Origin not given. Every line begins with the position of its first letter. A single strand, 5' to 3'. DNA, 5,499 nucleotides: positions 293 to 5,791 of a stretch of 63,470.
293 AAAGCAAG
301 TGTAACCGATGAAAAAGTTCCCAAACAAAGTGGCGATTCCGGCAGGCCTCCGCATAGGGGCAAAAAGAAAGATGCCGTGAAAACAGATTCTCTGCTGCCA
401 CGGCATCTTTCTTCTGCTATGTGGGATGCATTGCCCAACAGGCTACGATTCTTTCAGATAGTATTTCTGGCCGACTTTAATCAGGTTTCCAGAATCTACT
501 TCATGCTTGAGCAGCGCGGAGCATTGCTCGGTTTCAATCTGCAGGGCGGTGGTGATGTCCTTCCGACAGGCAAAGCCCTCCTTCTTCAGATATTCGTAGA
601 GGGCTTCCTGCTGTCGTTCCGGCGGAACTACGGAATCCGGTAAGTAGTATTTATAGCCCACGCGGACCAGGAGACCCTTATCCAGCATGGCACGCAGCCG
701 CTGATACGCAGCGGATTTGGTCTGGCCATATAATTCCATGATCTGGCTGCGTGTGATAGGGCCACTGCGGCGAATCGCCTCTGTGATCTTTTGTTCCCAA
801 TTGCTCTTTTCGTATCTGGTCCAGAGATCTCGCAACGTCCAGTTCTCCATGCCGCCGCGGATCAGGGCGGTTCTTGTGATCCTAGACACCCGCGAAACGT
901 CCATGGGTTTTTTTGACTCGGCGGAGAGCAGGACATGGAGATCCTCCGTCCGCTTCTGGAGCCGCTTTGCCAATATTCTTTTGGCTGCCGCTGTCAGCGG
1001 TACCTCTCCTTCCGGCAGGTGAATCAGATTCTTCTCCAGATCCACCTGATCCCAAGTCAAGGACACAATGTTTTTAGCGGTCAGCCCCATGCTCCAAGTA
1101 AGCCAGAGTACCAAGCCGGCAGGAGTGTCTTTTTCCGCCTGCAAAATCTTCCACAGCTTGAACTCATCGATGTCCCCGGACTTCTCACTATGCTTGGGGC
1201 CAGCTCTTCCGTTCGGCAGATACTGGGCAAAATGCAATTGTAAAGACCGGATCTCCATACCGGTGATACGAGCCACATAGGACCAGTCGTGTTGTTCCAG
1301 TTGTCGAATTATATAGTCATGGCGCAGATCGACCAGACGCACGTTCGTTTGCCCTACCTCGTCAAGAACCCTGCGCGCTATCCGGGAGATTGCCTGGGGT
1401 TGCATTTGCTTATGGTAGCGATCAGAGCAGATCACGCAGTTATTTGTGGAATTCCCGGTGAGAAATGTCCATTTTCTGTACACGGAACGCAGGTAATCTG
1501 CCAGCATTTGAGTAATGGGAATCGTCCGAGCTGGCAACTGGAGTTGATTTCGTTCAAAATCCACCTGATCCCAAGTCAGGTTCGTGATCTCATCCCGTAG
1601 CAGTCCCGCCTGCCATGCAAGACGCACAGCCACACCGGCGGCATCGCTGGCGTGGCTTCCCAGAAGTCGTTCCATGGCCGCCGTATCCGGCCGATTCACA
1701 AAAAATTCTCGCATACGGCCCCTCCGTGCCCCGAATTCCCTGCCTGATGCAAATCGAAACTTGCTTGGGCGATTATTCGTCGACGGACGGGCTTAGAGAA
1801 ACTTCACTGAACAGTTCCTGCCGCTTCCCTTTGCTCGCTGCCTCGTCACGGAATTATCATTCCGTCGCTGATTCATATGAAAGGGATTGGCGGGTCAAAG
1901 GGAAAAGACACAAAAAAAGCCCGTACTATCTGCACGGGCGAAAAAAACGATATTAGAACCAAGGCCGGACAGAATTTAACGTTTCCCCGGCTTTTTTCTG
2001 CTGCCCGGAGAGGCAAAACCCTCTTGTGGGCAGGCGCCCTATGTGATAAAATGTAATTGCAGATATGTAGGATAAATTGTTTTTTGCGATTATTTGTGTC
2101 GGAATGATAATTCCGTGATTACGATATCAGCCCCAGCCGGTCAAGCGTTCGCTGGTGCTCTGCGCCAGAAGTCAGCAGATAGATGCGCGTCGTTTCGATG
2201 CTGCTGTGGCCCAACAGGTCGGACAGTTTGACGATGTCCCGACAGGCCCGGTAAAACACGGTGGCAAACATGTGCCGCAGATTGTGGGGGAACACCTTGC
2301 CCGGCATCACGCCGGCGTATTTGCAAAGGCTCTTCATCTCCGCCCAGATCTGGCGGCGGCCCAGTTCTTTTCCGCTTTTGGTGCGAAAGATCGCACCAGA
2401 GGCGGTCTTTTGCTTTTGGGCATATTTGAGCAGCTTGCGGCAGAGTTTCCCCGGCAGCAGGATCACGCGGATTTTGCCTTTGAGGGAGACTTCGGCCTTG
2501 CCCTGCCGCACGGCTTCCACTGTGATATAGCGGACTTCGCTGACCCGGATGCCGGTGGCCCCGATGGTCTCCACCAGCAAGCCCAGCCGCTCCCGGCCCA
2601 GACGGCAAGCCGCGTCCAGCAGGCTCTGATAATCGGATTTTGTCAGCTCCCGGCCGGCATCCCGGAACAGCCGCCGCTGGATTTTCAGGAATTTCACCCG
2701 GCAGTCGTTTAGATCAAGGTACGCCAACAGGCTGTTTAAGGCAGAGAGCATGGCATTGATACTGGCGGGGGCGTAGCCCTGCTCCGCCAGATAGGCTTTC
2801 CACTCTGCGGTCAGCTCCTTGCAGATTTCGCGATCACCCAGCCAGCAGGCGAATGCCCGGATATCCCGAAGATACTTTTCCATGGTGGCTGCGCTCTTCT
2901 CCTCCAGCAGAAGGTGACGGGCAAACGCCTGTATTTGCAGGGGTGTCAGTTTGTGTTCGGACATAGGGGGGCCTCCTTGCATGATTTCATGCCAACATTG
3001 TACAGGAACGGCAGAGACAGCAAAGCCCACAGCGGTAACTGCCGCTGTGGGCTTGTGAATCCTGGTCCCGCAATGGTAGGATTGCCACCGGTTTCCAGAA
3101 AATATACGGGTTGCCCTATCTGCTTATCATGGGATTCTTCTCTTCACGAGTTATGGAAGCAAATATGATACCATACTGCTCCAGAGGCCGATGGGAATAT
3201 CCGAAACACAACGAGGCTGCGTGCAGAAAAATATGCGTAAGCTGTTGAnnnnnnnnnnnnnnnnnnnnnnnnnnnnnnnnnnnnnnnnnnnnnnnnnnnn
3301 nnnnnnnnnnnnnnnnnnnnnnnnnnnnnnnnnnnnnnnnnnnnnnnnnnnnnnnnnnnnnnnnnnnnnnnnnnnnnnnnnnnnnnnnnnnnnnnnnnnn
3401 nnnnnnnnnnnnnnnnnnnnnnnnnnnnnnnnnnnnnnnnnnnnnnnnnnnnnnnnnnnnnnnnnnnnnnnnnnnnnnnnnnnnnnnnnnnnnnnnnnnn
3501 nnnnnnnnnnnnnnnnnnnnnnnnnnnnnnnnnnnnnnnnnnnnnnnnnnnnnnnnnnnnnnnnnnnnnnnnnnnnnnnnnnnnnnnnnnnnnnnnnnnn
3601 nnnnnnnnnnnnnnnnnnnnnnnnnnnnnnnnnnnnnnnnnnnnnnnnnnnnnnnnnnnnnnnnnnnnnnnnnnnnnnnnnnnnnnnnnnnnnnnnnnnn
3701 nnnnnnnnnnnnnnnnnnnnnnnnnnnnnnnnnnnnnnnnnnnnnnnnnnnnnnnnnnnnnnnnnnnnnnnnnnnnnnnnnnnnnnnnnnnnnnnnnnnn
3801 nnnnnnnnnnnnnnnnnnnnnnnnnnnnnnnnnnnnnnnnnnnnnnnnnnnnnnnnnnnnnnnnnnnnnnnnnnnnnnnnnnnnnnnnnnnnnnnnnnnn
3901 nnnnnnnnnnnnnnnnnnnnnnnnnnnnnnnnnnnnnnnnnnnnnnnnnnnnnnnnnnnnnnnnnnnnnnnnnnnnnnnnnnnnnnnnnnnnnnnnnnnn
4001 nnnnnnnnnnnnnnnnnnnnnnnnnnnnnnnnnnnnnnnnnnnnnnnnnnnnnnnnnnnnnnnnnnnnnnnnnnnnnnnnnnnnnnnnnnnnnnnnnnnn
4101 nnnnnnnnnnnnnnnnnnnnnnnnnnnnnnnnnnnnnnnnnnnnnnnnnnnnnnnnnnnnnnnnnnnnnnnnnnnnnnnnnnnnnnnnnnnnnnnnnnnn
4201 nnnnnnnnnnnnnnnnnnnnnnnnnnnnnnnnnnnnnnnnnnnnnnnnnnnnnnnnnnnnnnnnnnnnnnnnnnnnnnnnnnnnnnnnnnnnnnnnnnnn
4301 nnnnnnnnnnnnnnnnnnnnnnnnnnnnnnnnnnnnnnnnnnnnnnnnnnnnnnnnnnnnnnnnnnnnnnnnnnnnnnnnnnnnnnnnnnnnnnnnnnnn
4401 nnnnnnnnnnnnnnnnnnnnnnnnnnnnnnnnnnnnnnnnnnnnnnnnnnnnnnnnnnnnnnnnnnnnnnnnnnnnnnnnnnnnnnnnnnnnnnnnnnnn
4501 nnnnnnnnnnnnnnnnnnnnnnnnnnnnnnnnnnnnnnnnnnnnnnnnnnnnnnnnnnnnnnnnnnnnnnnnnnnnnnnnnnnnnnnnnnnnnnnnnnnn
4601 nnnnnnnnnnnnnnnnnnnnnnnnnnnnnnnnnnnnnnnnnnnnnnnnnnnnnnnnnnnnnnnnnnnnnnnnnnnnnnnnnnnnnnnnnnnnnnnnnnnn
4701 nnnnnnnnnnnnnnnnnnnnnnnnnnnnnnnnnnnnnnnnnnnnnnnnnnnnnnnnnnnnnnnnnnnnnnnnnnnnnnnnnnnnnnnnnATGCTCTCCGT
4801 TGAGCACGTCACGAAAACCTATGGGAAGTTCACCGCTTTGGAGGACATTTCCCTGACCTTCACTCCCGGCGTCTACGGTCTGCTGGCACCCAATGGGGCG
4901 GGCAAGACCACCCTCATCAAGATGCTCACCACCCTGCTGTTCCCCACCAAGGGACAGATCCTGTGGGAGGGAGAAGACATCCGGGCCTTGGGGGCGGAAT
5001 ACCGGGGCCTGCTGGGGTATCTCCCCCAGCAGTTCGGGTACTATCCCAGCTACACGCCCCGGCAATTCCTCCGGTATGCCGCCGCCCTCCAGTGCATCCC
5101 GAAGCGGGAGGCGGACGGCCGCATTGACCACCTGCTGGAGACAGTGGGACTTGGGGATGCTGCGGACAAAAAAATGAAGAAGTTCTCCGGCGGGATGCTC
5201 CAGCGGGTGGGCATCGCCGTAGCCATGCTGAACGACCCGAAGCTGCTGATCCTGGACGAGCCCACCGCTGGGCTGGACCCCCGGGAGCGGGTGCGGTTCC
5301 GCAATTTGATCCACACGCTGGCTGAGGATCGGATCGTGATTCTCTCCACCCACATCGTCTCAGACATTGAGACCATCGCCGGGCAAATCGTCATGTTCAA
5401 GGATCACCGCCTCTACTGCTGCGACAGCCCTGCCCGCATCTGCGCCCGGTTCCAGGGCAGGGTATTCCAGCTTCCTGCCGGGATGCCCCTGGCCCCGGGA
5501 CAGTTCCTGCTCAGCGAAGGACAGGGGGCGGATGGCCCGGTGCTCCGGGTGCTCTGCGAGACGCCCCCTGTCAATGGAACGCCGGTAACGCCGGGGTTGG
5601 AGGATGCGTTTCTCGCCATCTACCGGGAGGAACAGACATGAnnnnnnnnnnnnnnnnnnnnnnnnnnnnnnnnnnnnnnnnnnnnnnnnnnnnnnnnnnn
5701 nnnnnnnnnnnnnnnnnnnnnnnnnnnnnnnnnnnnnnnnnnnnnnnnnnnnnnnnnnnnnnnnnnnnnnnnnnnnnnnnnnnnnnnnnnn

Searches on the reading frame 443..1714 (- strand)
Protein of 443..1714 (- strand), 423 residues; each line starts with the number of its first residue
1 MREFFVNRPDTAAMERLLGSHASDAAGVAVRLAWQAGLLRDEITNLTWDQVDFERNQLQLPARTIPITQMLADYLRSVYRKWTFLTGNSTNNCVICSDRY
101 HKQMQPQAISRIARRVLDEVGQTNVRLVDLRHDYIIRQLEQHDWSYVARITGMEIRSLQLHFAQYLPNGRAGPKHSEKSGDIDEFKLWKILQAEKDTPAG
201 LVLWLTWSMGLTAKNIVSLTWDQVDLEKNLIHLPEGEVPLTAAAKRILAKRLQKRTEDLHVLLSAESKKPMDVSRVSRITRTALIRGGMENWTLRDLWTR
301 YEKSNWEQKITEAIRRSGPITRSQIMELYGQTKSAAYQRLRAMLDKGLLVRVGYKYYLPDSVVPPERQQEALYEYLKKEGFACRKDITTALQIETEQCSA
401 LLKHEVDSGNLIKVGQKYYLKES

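Call 8: search_protein_families(library=pfam, proteins=[window:443-1714:-], max_evalue=0.01)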
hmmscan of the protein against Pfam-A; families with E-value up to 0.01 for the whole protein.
window:443-1714:- (423 aa): 4 families
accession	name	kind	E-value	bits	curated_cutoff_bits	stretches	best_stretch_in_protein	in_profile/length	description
PF00589.27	Phage_integrase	-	2.9e-13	50.4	27.1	2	29-137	27-139/172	Phage integrase family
PF12840.13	HTH_20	-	0.0013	19.1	27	1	310-351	9-50/51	Helix-turn-helix domain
PF13412.12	HTH_24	-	0.0053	16.8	21.9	0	309-349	7-47/48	Winged helix-turn-helix DNA-binding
PF13338.12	AbiEi_4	-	0.0062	17.1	25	0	310-353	3-42/49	Transcriptional regulator, AbiEi antitoxin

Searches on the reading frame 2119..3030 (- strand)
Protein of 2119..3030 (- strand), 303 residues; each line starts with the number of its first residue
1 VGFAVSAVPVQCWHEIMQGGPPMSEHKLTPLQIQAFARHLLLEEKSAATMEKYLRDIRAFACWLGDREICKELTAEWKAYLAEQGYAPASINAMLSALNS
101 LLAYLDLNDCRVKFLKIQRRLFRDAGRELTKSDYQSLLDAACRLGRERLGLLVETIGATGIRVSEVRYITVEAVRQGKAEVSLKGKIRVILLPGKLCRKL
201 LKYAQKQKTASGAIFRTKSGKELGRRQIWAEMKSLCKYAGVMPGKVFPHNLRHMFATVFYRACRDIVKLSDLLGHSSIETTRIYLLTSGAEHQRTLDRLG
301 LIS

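Call 8: search_protein_families(library=pfam, proteins=[window:2119-3030:-], max_evalue=0.01)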
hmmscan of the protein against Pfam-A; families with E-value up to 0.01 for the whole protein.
window:2119-3030:- (303 aa): 3 families
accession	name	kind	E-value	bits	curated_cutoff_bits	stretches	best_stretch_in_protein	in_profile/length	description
PF00589.27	Phage_integrase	-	5.3e-23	82.1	27.1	1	129-285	3-166/172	Phage integrase family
PF02899.23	Phage_int_SAM_1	-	7.9e-11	42.5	22.3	1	33-105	1-79/83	Phage integrase, N-terminal SAM-like domain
PF13495.12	Phage_int_SAM_4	-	0.00038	21.2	27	1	34-102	3-75/85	Phage integrase, N-terminal SAM-like domain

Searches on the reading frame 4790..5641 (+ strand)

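Call 8: search_protein_families(library=pfam, proteins=[window:4790-5641:+], max_evalue=0.01)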
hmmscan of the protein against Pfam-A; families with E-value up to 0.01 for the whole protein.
window:4790-5641:+ (283 aa): 4 families
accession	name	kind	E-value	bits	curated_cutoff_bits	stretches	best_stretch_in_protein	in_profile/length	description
PF00005.33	ABC_tran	-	3e-31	109.3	25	1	17-160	1-137/137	ABC transporter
PF13304.12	AAA_21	-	7.3e-09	36.5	27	1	131-188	237-298/304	AAA domain, putative AbiEii toxin, Type IV TA system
PF13476.12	AAA_23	-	5.9e-05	24.2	27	1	14-52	10-45/201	AAA domain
PF02463.25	SMC_N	-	0.00025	21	40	0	142-192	151-201/220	RecF/RecN/SMC N terminal domain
